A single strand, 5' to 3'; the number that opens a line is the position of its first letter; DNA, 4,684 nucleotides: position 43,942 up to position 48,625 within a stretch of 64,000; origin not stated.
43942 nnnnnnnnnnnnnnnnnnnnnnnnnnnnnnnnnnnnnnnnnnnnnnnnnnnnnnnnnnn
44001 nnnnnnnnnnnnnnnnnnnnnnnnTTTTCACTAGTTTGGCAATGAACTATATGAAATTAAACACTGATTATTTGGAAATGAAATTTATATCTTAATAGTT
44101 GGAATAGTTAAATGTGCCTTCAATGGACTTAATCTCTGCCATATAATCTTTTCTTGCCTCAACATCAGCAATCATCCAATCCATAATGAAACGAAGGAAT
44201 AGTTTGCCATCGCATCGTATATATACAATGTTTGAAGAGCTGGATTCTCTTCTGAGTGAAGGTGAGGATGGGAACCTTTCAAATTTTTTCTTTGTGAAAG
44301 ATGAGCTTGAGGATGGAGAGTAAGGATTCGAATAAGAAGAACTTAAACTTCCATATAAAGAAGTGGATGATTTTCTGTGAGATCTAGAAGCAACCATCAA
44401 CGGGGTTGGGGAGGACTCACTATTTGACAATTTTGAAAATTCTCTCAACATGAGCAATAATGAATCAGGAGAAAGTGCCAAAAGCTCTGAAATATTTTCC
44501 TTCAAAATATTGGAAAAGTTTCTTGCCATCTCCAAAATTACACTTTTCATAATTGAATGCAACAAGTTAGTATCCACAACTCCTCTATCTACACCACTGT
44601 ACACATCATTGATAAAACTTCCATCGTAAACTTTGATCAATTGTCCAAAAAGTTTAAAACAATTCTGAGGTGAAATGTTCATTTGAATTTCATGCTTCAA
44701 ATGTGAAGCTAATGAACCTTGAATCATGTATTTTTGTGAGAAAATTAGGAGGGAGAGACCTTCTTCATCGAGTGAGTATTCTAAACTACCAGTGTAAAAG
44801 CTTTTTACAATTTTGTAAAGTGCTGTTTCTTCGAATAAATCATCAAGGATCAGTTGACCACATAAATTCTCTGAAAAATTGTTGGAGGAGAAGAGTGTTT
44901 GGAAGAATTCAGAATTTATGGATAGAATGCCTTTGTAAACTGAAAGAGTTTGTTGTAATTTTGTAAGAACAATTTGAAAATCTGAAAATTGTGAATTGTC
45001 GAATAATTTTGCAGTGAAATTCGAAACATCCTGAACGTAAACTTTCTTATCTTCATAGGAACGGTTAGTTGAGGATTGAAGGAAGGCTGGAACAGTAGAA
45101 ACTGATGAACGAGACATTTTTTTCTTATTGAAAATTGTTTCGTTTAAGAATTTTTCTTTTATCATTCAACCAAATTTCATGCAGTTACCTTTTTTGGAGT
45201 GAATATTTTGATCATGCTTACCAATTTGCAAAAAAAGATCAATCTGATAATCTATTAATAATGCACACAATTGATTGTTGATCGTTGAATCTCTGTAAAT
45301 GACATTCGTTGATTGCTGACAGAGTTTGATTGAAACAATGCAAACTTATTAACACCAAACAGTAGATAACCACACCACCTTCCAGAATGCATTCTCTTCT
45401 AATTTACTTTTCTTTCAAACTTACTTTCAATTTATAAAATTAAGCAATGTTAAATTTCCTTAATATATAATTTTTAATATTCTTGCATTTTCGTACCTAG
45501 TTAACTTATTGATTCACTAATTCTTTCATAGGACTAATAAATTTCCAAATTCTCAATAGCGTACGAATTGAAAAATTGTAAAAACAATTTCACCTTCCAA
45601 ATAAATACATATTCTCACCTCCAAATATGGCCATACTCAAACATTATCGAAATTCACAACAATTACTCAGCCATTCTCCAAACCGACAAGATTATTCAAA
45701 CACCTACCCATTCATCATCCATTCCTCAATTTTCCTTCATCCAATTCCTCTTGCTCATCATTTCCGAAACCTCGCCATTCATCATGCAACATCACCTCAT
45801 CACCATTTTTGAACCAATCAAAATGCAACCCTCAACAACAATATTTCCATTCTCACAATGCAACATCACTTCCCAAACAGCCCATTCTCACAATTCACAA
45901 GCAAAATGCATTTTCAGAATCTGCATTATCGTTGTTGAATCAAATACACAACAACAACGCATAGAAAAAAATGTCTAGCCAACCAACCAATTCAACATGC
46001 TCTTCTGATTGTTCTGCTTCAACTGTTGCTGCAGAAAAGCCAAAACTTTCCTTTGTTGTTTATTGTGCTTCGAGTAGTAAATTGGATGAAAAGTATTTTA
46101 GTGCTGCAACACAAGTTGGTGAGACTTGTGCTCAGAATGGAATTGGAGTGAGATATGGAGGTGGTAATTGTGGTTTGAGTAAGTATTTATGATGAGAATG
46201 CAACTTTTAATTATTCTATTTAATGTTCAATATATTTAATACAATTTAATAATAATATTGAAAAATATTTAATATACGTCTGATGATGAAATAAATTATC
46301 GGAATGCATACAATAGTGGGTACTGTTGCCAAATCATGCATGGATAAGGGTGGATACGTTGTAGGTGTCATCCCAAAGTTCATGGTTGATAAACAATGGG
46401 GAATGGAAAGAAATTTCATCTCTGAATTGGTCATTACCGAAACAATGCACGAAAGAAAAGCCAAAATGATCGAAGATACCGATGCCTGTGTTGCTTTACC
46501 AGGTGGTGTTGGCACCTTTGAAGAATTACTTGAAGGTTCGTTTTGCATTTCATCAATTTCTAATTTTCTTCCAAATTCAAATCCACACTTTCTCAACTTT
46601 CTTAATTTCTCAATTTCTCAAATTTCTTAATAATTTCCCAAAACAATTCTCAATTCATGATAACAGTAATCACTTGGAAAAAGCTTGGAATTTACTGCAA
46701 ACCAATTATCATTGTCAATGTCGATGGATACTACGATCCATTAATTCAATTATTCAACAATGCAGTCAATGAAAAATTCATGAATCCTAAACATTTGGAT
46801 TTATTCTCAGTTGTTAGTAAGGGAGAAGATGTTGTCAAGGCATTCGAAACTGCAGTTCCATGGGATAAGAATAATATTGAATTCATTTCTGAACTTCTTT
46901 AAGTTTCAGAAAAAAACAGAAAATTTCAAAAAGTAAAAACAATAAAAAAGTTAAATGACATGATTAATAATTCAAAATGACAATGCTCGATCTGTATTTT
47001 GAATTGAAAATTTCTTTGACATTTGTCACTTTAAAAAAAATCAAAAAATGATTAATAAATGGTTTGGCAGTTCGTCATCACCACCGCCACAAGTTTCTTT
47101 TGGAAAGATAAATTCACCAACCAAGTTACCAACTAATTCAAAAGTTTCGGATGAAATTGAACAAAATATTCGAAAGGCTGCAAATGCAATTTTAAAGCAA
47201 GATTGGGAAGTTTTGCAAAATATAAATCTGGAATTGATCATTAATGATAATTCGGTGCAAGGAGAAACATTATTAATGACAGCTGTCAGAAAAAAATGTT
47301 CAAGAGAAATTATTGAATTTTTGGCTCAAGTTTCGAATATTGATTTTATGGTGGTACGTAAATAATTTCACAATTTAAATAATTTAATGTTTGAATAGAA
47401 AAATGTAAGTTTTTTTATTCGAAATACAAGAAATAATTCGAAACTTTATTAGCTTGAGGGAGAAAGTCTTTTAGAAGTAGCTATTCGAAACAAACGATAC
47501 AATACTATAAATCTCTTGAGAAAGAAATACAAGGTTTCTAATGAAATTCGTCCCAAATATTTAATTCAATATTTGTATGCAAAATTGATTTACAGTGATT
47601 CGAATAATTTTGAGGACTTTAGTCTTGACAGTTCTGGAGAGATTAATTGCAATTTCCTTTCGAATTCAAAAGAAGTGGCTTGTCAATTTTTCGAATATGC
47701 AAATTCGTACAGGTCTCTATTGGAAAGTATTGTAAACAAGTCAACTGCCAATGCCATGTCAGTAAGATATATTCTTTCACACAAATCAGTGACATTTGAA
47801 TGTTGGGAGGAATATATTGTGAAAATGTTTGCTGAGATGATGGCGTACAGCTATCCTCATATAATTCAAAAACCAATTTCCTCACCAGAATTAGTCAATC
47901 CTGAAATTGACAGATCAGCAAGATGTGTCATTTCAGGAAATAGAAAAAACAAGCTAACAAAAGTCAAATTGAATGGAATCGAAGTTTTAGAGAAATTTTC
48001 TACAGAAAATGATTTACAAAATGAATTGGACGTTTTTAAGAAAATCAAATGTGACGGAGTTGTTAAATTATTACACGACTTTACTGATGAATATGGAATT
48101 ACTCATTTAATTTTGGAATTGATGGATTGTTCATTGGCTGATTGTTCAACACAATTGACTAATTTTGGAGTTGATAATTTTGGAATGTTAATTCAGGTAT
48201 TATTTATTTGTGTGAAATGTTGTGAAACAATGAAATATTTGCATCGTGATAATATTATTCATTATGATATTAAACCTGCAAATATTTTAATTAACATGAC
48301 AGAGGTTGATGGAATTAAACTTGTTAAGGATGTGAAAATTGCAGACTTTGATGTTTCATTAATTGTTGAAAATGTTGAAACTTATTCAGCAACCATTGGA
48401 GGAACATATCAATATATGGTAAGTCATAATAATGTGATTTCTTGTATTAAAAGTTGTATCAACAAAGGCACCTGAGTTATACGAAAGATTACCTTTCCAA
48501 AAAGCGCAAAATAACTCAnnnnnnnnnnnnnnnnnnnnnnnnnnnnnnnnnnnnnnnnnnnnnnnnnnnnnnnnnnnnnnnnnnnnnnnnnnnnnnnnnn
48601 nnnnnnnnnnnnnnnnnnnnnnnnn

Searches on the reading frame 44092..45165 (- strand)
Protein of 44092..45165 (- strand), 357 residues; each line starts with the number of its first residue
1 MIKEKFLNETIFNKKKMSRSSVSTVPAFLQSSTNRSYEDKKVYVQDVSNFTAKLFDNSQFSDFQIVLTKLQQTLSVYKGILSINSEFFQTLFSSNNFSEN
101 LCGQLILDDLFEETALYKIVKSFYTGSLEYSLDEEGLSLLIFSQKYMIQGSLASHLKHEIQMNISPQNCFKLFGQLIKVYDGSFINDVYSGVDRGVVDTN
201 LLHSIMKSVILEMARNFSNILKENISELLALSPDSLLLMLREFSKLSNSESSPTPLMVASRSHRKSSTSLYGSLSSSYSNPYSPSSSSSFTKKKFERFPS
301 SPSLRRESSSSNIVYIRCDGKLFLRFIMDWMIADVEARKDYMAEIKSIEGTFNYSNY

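Call 12: search_protein_families(library=pfam, proteins=[window:44092-45165:-], max_evalue=0.001)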
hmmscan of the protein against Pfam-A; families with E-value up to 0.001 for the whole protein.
window:44092-45165:- (357 aa): 1 family
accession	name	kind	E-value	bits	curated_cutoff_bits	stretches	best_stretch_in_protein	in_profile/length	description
PF00651.37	BTB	-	3.2e-09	37.4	20.5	1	53-151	3-98/110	BTB/POZ domain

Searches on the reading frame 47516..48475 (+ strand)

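Call 63: search_protein_families(library=pfam, proteins=[window:47516-48475:+], max_evalue=0.0001)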
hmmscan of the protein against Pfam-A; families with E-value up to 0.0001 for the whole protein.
window:47516-48475:+ (319 aa): 2 families
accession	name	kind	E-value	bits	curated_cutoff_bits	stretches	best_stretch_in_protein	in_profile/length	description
PF00069.31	Pkinase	-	6.5e-19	68.8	31.7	1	159-301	36-164/263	Protein kinase domain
PF07714.23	PK_Tyr_Ser-Thr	-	2.2e-11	44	23.1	1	145-293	26-161/258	Protein tyrosine and serine/threonine kinase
